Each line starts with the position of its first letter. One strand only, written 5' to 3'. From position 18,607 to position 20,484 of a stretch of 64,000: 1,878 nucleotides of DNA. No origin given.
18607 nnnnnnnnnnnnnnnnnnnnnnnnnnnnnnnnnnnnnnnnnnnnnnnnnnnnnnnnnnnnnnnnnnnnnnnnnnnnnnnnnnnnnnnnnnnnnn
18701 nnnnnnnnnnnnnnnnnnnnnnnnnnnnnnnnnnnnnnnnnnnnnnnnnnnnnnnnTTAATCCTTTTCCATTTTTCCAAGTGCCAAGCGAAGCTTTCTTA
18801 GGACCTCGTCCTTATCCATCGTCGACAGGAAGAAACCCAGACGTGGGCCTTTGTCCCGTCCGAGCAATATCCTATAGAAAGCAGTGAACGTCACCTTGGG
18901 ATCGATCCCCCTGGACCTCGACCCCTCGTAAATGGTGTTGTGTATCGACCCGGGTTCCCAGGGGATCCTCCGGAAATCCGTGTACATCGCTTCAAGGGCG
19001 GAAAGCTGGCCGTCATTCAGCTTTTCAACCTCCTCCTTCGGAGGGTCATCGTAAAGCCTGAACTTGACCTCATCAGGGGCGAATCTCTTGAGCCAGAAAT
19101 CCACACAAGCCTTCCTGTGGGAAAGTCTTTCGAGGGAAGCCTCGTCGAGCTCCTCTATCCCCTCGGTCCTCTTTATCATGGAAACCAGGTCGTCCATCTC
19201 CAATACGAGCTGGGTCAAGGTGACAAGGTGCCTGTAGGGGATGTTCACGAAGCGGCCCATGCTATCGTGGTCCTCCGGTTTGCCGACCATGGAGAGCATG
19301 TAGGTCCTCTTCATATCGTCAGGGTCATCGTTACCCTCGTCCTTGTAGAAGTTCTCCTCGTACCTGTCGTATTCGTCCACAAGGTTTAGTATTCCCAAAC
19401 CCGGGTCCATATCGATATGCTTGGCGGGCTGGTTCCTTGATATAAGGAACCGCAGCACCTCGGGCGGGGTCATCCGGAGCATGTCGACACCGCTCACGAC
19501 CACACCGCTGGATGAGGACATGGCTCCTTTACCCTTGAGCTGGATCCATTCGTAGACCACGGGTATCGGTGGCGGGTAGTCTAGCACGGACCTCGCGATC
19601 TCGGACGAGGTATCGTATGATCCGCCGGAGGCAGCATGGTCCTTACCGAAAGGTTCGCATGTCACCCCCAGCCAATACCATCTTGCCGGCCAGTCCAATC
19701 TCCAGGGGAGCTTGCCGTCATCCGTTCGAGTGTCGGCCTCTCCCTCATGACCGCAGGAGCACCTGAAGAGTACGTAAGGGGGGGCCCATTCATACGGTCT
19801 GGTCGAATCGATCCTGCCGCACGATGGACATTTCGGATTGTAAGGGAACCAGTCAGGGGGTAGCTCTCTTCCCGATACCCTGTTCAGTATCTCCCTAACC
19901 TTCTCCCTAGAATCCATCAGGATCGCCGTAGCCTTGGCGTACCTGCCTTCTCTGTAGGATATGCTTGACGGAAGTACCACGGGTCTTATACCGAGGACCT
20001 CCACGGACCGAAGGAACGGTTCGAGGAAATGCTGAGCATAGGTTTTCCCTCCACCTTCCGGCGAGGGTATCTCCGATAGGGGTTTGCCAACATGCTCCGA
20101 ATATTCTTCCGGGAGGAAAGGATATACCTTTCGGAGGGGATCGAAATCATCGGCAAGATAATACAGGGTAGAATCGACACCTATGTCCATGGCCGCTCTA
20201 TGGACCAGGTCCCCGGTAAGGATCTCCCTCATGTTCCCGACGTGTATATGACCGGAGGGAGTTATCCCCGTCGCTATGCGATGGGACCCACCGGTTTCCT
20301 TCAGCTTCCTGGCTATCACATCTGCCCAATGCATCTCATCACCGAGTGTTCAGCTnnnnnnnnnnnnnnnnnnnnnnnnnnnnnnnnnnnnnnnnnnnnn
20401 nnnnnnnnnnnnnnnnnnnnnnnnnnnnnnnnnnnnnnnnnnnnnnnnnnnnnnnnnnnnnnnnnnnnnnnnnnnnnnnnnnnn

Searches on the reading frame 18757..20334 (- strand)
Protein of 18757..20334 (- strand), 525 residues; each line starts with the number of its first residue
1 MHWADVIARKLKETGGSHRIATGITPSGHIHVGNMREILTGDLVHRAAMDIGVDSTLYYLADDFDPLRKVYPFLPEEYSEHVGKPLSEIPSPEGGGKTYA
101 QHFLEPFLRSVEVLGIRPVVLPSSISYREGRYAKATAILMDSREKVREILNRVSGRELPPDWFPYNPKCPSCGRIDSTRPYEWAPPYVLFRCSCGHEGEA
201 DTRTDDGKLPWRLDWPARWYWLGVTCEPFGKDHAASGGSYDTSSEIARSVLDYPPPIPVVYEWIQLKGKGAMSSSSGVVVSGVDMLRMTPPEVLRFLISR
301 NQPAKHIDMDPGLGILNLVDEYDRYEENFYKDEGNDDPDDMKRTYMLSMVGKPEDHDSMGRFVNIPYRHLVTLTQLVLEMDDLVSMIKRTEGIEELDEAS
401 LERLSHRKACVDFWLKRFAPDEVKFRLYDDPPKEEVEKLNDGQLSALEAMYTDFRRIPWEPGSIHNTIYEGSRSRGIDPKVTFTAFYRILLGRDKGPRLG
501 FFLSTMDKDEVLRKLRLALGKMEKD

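Call 7: search_protein_families(library=pfam, proteins=[window:18757-20334:-], max_evalue=0.001)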
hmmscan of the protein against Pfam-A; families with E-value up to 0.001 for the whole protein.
window:18757-20334:- (525 aa): 2 families
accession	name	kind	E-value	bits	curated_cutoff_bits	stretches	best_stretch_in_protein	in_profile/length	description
PF01921.24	tRNA-synt_1f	-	8.7e-117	390.5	27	1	1-349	1-358/360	tRNA synthetases class I (K)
PF09334.17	tRNA-synt_1g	-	1.7e-05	24.2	20.1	0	259-305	316-361/391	tRNA synthetases class I (M)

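Call 42: find_encoding_contigs(protein=window:18757-20334:-, flank=2000, max_places=3)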
Protein window:18757-20334:- (525 aa): no gene with exactly this product is on record in the collection.
